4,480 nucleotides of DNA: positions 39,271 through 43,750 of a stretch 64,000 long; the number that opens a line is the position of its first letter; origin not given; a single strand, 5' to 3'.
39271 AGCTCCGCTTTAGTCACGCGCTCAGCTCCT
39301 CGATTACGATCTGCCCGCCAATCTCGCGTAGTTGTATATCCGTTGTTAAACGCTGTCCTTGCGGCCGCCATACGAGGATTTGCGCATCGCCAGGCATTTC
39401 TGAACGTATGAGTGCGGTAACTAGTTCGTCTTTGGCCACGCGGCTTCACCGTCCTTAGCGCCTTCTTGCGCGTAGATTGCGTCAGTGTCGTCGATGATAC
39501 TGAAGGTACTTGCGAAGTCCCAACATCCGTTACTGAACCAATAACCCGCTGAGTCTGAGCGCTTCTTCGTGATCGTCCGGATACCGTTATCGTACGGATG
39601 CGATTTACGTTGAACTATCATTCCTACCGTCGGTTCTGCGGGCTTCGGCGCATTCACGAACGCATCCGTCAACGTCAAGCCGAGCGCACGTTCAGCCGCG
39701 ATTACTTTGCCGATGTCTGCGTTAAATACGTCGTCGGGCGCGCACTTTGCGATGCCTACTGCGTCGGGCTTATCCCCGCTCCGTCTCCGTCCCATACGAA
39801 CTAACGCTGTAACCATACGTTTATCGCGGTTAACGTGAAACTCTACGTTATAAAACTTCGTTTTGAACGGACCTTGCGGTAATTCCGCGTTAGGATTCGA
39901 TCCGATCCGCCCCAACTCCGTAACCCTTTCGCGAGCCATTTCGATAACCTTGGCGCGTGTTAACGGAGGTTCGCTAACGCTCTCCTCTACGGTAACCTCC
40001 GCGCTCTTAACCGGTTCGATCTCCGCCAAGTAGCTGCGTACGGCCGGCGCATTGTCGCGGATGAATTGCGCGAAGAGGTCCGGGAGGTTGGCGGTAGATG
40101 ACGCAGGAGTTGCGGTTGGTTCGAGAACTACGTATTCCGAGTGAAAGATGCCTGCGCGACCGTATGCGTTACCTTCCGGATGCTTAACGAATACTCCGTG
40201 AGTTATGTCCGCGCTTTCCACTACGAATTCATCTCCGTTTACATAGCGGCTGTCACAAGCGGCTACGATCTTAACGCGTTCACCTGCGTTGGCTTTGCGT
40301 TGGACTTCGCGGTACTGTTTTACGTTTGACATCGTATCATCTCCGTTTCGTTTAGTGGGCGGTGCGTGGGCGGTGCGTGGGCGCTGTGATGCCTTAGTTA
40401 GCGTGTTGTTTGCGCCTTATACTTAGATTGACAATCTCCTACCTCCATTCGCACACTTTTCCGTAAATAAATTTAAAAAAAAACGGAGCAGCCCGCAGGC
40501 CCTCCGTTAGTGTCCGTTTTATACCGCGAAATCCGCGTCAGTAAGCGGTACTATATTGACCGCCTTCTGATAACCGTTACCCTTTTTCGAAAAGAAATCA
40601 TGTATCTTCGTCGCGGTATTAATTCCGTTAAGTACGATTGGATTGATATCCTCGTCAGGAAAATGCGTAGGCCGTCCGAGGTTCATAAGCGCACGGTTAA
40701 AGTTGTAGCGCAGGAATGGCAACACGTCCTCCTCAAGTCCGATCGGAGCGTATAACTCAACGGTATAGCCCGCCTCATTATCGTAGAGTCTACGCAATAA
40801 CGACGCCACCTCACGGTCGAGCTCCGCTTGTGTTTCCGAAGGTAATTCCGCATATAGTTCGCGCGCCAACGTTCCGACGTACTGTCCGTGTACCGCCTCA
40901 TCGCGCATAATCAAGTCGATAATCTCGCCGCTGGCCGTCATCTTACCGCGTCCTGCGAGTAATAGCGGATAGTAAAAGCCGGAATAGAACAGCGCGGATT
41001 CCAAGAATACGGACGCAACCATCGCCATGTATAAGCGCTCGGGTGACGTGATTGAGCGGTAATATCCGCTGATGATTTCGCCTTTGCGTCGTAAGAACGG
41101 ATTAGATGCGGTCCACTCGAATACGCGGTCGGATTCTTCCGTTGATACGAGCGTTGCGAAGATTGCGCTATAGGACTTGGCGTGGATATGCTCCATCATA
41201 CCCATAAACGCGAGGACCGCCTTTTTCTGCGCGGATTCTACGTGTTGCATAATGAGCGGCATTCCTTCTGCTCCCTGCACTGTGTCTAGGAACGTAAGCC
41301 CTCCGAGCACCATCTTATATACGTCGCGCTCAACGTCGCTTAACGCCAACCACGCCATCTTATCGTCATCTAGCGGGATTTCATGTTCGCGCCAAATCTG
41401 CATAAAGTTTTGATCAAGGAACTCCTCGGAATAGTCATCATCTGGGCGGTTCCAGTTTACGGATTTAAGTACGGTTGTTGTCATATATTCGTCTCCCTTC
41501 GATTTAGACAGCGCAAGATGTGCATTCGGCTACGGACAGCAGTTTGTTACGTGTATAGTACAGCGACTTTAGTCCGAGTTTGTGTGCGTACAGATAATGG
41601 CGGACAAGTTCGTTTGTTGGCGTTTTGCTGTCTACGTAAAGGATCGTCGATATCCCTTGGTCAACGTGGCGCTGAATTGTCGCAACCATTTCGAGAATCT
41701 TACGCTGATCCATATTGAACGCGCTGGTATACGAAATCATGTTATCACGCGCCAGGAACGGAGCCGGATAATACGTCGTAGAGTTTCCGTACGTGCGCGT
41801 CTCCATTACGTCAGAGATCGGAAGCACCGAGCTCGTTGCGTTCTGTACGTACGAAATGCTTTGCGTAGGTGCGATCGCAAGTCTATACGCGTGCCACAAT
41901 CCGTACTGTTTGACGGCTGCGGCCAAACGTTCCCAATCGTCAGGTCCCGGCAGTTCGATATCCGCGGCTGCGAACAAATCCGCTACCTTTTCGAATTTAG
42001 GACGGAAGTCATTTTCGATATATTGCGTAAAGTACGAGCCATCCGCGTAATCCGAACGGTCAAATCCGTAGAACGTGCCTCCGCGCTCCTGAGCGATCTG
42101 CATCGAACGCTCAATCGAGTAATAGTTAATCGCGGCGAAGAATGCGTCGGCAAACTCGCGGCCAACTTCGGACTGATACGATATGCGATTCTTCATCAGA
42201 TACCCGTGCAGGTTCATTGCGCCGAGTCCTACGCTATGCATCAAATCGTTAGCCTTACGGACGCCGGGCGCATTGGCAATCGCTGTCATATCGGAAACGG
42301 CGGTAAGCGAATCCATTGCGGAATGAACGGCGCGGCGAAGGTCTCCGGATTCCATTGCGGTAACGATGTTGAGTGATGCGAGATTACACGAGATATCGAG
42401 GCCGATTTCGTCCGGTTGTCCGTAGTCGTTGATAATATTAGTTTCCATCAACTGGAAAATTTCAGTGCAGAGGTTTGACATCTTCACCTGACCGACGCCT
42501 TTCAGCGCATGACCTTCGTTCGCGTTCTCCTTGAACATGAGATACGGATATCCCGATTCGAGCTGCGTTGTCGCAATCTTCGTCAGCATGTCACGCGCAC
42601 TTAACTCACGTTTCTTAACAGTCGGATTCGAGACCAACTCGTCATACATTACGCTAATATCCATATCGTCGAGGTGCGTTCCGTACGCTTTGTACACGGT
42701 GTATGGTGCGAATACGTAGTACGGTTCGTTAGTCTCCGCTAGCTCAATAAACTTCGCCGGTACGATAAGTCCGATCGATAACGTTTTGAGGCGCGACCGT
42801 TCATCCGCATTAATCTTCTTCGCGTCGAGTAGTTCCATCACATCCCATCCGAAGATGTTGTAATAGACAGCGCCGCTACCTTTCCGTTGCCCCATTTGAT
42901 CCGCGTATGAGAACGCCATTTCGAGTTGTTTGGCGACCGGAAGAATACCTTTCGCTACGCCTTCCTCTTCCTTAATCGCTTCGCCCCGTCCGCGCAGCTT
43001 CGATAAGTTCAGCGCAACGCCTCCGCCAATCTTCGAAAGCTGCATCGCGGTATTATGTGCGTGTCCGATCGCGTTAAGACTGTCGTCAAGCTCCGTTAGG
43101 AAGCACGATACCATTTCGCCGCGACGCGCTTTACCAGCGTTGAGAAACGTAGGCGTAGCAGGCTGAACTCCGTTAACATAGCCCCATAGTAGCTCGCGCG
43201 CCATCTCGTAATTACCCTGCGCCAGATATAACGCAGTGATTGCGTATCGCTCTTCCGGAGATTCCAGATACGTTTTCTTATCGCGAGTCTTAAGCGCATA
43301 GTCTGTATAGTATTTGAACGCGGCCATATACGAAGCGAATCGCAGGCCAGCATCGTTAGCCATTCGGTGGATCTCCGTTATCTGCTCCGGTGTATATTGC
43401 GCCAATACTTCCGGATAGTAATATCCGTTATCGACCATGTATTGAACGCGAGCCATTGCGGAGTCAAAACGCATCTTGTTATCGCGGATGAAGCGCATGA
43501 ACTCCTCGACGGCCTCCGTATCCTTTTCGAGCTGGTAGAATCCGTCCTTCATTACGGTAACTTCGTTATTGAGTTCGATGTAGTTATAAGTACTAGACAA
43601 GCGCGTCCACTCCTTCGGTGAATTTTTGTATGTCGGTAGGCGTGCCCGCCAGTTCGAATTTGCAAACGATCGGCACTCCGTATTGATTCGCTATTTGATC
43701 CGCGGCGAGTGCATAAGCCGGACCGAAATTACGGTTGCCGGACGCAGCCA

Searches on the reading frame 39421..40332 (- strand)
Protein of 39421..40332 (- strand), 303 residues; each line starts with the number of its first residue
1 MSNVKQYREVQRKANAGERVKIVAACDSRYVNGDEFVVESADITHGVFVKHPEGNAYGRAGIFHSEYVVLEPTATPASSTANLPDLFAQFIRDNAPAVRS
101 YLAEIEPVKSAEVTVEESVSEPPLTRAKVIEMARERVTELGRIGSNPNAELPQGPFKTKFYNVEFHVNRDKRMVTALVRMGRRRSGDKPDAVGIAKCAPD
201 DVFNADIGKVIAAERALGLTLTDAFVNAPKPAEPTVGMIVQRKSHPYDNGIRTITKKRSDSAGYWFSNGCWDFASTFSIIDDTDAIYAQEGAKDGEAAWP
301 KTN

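Call 23: search_protein_families(library=phrogs, proteins=[window:39421-40332:-], max_evalue=0.001)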
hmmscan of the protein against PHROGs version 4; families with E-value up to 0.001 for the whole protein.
window:39421-40332:- (303 aa): 5 families
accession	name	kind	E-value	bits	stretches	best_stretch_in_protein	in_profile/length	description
phrog_17910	-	unknown function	4.8e-33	115.8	2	111-283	185-344/350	-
phrog_22171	-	unknown function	7.1e-21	76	1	154-244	120-207/257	-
phrog_19251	-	unknown function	2.2e-15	58.1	1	159-242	111-191/239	-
phrog_38360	-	unknown function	8.8e-15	55.7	1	162-256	70-161/192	-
phrog_27882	-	unknown function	0.00054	20.6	1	5-74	21-95/330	-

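Call 43: search_protein_families(library=pfam, proteins=[window:39421-40332:-], max_evalue=0.01)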
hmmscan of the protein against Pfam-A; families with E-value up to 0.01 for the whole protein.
window:39421-40332:- (303 aa): 1 family
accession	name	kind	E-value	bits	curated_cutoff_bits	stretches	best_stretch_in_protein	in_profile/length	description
PF08962.16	Rv2632c-like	-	0.00071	19.9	25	1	161-217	3-58/82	Rv2632c-like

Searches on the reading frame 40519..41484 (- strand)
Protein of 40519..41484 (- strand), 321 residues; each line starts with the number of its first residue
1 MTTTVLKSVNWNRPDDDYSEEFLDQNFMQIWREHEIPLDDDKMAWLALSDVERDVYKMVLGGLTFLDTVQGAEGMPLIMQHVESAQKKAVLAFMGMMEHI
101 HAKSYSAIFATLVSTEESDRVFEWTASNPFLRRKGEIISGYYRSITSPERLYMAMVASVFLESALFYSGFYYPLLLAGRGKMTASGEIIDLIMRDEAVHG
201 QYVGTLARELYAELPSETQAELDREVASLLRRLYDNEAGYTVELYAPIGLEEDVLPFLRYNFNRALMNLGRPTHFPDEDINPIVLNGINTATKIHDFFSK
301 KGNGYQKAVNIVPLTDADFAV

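Call 23: search_protein_families(library=phrogs, proteins=[window:40519-41484:-], max_evalue=0.001)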
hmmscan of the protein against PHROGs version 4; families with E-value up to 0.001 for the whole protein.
window:40519-41484:- (321 aa): 6 families
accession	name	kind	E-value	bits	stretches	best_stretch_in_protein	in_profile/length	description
phrog_86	-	DNA, RNA and nucleotide metabolism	4.5e-88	297.1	1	6-320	66-399/504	ribonucleoside diphosphate reductase small subunit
phrog_24856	-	DNA, RNA and nucleotide metabolism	1.6e-68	231.3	1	3-193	2-195/195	ribonucleotide reductase class Ia beta subunit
phrog_7909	-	DNA, RNA and nucleotide metabolism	1.7e-26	93.2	1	240-320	3-84/92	ribonucleoside-diphosphate reductase beta subunit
phrog_9465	-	DNA, RNA and nucleotide metabolism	1.3e-22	81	1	117-198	3-80/81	ribonucleoside diphosphate reductase small subunit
phrog_10582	-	DNA, RNA and nucleotide metabolism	2.9e-15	57.2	1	20-161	38-175/255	ribonucleotide reductase class Ia beta subunit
phrog_9530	-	DNA, RNA and nucleotide metabolism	1e-14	55.8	1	5-102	6-103/108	ribonucleotide reductase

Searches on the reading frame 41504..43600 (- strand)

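Call 23: search_protein_families(library=phrogs, proteins=[window:41504-43600:-], max_evalue=0.001)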
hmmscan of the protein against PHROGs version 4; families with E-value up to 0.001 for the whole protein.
window:41504-43600:- (698 aa): 10 families
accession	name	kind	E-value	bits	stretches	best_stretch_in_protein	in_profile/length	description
phrog_84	-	DNA, RNA and nucleotide metabolism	3.9e-187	625.3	1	50-697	162-795/975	ribonucleoside-diphosphate reductase large subunit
phrog_6132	-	DNA, RNA and nucleotide metabolism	3.3e-91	308.1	1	1-238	51-290/530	ribonucleotide reductase large subunit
phrog_3844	-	moron, auxiliary metabolic gene and host takeover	5.9e-89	300.1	1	317-698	68-451/451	NrdA-like aerobic NDP reductase large subunit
phrog_3987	-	DNA, RNA and nucleotide metabolism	7.6e-86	289.5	1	47-411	99-461/467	ribonucleotide reductase large subunit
phrog_22953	-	DNA, RNA and nucleotide metabolism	1.1e-40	140.8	1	199-378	4-201/201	ribonucleotide reductase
phrog_30939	-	DNA, RNA and nucleotide metabolism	1.9e-20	73.4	1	145-266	481-599/977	ribonucleotide reductase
phrog_10616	-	DNA, RNA and nucleotide metabolism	7.3e-20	72.2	1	609-698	1-111/111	ribonucleotide reductase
phrog_12229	-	DNA, RNA and nucleotide metabolism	6.7e-11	42.3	1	146-235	60-147/577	ribonucleotide reductase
phrog_36555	-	DNA, RNA and nucleotide metabolism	3.5e-09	37.7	1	556-684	3-137/172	ribonucleotide reductase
phrog_33412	-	unknown function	3e-06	28.1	1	627-684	63-121/140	-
